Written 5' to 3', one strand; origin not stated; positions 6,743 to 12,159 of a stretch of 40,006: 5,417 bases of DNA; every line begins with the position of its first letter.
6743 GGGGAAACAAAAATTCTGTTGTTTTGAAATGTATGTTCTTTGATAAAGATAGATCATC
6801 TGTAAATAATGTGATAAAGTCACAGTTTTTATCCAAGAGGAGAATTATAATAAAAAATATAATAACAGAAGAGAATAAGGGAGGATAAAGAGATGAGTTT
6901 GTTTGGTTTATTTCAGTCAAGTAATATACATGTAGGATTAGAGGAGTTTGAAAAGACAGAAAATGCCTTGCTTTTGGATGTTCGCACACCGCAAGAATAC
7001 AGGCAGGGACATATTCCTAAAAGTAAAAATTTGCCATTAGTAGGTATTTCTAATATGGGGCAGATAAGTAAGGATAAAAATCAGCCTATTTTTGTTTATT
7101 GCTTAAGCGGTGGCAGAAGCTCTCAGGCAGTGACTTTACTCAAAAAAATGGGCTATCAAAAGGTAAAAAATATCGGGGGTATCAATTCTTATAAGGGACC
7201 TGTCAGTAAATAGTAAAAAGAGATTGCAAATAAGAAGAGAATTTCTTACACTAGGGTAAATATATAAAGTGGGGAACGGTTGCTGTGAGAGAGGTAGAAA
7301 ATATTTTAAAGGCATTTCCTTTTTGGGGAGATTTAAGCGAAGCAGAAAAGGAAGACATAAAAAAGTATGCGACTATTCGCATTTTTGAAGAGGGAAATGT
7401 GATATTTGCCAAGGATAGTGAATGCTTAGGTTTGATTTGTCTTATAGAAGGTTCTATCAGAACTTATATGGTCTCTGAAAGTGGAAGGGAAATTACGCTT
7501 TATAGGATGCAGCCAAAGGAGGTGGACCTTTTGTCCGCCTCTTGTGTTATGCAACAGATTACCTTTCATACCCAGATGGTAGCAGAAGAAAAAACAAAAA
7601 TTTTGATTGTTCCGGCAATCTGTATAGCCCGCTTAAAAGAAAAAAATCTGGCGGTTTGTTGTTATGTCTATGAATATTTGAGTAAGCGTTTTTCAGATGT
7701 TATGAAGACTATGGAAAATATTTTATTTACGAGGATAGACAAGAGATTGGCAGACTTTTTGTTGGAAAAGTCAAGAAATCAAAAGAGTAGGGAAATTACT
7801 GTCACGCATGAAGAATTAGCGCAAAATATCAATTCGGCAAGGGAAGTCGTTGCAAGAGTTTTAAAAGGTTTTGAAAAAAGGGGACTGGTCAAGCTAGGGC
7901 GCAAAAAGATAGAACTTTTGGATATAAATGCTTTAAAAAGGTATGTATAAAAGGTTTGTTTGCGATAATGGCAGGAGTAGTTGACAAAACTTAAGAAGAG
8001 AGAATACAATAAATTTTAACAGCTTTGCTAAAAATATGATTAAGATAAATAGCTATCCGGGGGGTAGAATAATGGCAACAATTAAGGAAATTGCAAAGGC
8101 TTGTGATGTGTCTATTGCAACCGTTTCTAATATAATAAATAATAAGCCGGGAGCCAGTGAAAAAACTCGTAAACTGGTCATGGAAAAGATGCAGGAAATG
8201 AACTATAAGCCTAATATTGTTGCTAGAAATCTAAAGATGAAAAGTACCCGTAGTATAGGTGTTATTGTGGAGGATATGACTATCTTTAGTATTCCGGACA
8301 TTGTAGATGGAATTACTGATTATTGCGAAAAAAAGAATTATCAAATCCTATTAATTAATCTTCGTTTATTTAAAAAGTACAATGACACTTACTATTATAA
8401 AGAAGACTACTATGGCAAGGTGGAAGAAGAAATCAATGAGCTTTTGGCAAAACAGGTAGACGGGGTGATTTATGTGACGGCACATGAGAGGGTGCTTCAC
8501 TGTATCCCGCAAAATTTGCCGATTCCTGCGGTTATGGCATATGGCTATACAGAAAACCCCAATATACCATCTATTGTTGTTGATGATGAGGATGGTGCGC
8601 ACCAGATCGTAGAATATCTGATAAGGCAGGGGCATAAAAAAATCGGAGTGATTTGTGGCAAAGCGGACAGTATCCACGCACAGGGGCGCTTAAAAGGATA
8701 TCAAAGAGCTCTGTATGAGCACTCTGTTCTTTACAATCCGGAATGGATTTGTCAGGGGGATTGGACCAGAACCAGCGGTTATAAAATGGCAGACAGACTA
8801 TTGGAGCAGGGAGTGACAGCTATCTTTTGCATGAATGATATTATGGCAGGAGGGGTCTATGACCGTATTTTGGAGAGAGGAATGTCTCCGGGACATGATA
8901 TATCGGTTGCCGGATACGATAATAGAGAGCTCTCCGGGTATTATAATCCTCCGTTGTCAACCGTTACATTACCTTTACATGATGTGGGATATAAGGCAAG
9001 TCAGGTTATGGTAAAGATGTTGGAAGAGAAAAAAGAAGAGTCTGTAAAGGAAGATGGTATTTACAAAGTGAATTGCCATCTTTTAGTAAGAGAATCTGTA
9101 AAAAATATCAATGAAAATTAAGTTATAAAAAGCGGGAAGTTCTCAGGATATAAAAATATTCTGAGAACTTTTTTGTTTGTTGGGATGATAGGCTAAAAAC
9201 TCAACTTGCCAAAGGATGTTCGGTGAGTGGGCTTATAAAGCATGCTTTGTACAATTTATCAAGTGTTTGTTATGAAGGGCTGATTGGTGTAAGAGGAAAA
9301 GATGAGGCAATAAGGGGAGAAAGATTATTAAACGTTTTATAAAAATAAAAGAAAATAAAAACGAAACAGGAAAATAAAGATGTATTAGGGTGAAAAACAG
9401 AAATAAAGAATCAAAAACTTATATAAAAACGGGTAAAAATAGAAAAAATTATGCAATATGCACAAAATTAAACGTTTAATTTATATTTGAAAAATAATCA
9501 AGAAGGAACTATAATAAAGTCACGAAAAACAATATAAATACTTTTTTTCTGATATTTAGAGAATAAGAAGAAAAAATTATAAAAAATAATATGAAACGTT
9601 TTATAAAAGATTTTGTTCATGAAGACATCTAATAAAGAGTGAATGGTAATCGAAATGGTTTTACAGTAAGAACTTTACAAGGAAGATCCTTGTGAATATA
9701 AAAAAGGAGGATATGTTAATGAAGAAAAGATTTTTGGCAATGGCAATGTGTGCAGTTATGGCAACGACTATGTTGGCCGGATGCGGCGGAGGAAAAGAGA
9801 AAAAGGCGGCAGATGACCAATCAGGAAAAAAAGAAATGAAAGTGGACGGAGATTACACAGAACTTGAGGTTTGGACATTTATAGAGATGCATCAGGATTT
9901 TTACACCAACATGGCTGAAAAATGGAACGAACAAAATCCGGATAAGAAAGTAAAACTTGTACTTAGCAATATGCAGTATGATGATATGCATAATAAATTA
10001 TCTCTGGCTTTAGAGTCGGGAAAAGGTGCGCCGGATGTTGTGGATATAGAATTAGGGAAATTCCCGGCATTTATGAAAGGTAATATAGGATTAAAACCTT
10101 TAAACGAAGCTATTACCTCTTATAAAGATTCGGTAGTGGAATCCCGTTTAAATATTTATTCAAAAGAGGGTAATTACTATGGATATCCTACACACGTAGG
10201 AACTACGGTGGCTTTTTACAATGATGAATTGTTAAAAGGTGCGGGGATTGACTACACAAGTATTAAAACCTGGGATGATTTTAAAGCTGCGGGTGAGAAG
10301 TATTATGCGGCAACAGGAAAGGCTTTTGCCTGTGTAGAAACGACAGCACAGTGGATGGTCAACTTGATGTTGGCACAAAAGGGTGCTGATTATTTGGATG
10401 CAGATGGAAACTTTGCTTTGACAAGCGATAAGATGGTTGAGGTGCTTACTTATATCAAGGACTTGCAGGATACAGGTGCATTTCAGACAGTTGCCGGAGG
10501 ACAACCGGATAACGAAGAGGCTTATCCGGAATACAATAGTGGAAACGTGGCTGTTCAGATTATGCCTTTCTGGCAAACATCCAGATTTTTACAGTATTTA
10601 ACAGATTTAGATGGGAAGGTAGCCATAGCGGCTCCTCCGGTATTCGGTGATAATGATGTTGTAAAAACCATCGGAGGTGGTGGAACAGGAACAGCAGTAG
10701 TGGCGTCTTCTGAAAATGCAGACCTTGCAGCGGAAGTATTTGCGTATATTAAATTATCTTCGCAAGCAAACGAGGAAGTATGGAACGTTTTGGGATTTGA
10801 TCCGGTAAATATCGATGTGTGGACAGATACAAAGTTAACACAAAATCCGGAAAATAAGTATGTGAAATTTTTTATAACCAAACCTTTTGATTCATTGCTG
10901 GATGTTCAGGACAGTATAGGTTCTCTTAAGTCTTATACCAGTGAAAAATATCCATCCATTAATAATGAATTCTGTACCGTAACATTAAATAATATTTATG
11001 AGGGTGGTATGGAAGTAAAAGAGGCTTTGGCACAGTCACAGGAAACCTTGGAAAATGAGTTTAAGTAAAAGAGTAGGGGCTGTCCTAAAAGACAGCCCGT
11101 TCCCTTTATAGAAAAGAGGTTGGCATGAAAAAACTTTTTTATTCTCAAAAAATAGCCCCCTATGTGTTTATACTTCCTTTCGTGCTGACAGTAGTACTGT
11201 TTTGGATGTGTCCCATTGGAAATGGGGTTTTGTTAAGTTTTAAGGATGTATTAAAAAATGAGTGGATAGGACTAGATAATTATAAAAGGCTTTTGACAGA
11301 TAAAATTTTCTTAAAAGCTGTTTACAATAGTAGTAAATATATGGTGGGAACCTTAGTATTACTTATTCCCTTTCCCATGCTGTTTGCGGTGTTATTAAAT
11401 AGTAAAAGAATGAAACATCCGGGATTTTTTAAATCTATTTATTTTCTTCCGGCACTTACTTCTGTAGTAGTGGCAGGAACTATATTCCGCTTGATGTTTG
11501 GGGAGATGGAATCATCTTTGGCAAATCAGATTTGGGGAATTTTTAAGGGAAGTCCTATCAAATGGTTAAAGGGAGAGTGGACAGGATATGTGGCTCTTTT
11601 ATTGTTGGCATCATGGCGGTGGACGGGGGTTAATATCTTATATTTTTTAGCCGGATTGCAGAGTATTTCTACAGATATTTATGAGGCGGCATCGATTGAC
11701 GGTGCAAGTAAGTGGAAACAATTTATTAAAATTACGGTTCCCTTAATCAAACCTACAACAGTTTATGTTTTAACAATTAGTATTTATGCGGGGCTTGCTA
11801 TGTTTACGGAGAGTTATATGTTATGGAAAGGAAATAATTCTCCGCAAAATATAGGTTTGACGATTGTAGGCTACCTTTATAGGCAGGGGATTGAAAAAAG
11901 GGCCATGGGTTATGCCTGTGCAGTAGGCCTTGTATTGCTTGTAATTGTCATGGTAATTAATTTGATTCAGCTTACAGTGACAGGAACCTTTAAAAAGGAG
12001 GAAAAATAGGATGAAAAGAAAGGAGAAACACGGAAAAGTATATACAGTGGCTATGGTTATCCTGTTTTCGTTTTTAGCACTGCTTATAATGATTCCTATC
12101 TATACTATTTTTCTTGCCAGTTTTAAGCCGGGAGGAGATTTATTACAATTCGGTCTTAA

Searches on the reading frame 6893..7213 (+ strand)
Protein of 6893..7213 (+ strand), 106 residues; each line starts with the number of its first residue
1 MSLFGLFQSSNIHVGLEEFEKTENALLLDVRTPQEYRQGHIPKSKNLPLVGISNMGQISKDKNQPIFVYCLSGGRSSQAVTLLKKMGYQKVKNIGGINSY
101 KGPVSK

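Call 23: search_protein_families(library=pfam, proteins=[window:6893-7213:+], max_evalue=0.001)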
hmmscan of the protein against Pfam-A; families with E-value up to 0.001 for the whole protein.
window:6893-7213:+ (106 aa): 1 family
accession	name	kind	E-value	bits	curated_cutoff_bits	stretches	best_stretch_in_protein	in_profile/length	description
PF00581.25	Rhodanese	-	1.4e-18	67.6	22.2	1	21-101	10-100/102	Rhodanese-like domain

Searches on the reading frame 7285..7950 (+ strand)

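Call 23: search_protein_families(library=pfam, proteins=[window:7285-7950:+], max_evalue=0.001)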
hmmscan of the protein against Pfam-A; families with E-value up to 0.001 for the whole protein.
window:7285-7950:+ (221 aa): 3 families
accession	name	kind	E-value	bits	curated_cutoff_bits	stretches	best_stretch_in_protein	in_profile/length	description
PF13545.12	HTH_Crp_2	-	4.1e-16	59.1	27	1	153-220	1-70/70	Crp-like helix-turn-helix domain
PF00027.35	cNMP_binding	-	1.5e-07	31.7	27.5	1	32-117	2-85/89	Cyclic nucleotide-binding domain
PF00325.26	Crp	-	2.4e-05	24.4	21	1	171-201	1-31/32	Bacterial regulatory proteins, crp family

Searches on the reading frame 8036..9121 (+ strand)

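Call 23: search_protein_families(library=pfam, proteins=[window:8036-9121:+], max_evalue=0.001)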
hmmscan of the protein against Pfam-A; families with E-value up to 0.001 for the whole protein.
window:8036-9121:+ (361 aa): 4 families
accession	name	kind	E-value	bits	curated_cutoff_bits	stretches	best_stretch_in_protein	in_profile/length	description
PF13377.12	Peripla_BP_3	-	8.3e-28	98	26.5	1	192-355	1-167/167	Periplasmic binding protein-like domain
PF00532.27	Peripla_BP_1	-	9.2e-23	81.5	22.2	1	122-335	38-267/281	Periplasmic binding proteins and sugar binding domain of LacI family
PF00356.27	LacI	-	6.4e-16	58.3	27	1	15-60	1-46/46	Bacterial regulatory proteins, lacI family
PF13407.12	Peripla_BP_4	-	1.6e-11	44.7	35.1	1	127-332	42-257/258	Periplasmic binding protein domain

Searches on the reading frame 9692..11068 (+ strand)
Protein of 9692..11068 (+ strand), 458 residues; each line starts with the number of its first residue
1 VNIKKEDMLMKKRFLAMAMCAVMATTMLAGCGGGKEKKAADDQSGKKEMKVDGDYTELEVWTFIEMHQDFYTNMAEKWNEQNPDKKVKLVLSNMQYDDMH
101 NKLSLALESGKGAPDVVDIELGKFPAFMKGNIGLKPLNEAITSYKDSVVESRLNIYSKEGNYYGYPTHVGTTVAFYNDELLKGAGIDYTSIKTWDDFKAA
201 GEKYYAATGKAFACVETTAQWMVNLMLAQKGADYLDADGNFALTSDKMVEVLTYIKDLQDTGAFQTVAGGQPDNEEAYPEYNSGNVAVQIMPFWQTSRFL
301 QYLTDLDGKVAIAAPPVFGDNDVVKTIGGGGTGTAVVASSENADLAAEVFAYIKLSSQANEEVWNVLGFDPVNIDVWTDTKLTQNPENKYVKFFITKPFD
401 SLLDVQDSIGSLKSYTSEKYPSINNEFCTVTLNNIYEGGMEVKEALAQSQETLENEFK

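Call 23: search_protein_families(library=pfam, proteins=[window:9692-11068:+], max_evalue=0.001)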
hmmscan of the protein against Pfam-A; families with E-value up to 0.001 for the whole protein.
window:9692-11068:+ (458 aa): 2 families
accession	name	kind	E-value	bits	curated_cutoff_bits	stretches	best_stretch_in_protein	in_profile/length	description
PF01547.30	SBP_bac_1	-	3e-34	119.9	26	1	69-353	6-300/307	Bacterial extracellular solute-binding protein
PF13416.11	SBP_bac_8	-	8.7e-27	95.1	27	1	74-388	2-277/279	Bacterial extracellular solute-binding protein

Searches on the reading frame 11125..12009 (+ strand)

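Call 23: search_protein_families(library=pfam, proteins=[window:11125-12009:+], max_evalue=0.001)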
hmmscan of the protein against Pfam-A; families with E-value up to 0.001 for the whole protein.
window:11125-12009:+ (294 aa): 1 family
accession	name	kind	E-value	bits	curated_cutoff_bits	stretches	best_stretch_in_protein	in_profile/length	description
PF00528.27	BPD_transp_1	-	3.2e-15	56.8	26.4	1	104-282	22-175/184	Binding-protein-dependent transport system inner membrane component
